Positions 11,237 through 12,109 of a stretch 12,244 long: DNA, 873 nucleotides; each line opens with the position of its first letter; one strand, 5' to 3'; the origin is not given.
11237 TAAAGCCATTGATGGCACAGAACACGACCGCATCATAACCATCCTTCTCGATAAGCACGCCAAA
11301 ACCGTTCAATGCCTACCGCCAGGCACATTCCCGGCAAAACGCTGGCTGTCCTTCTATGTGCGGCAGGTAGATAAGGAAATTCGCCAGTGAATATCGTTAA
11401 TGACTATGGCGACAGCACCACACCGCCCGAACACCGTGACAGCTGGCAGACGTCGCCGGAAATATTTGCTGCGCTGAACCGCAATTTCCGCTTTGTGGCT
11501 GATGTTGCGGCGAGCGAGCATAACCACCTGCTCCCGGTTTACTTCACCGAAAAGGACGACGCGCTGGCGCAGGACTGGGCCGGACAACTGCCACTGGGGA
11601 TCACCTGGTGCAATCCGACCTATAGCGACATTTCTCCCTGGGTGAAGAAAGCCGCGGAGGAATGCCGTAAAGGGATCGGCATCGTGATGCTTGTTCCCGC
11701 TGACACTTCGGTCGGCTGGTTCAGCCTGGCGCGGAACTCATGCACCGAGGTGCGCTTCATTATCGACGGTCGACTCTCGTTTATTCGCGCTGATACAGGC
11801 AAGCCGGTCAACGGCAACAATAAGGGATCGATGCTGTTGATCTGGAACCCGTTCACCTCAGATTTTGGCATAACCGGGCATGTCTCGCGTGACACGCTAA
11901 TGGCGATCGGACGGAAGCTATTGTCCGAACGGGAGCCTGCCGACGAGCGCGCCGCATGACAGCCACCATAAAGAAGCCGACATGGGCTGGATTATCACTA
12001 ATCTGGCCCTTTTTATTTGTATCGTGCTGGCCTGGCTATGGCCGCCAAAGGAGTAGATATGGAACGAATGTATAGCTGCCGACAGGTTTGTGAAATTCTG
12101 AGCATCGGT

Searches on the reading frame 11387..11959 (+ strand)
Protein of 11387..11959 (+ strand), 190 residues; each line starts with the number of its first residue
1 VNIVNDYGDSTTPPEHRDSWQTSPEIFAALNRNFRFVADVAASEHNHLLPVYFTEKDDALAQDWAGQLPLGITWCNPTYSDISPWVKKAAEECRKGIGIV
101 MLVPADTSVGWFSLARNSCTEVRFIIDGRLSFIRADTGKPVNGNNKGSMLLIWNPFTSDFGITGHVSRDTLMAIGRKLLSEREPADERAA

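Call 8: search_protein_families(library=pfam, proteins=[window:11387-11959:+], max_evalue=0.1)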
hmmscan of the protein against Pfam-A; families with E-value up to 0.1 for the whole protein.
window:11387-11959:+ (190 aa): 3 families
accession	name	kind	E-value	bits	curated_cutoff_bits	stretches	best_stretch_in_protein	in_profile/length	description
PF05869.16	Dam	-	1.3e-53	181.5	28.1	1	10-177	2-168/169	DNA N-6-adenine-methyltransferase (Dam)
PF13008.12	zf-Paramyx-P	-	0.028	14.3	25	1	72-90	12-30/45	Zinc-binding domain of Paramyxoviridae V protein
PF07177.19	Neuralized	-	0.032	14.6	23.3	1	59-129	47-117/149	Neuralized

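Call 9: search_protein_families(library=phrogs, proteins=[window:11387-11959:+], max_evalue=0.1)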
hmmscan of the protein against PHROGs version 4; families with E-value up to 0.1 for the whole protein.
window:11387-11959:+ (190 aa): 4 families
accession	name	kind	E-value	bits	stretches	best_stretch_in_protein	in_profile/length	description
phrog_111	-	other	6.8e-72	244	1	5-184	52-233/345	DNA methyltransferase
phrog_6083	-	DNA, RNA and nucleotide metabolism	4.2e-25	88.8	1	96-177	4-89/94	DNA methylase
phrog_22740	-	unknown function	1.2e-13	52.3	1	16-95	10-88/99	-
phrog_33262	-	moron, auxiliary metabolic gene and host takeover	5.8e-06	26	1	16-89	303-379/495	phosphoadenosine phosphosulfate reductase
